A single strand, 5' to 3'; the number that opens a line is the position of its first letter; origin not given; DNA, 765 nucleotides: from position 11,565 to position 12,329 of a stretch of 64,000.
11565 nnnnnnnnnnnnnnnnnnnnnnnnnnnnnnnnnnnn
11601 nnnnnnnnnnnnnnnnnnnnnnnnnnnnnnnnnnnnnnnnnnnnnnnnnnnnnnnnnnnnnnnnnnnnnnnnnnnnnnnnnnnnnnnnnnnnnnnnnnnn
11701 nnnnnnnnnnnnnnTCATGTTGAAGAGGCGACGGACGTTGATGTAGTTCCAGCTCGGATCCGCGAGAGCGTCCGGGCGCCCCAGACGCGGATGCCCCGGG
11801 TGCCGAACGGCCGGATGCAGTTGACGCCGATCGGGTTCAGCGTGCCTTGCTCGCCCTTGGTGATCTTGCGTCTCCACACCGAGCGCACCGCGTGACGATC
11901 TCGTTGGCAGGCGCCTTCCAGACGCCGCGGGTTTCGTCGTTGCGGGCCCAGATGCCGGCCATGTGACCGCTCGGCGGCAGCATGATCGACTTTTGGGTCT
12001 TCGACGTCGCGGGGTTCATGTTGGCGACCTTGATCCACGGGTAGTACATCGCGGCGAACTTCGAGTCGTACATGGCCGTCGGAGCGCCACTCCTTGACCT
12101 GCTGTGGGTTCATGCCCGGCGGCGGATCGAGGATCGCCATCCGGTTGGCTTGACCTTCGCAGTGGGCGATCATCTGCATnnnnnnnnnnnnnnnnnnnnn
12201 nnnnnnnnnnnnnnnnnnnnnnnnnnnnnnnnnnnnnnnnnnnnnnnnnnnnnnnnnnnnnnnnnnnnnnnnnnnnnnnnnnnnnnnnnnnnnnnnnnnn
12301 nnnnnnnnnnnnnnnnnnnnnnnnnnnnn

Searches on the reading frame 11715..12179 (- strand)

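Call 9: search_protein_families(library=pfam, proteins=[window:11715-12179:-], max_evalue=0.01)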
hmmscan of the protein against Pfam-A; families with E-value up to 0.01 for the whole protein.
window:11715-12179:- (154 aa): 1 family
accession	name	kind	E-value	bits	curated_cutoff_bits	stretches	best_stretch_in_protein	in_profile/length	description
PF04984.19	Phage_sheath_1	-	0.0013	19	31.4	1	104-138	134-168/168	Phage tail sheath protein subtilisin-like domain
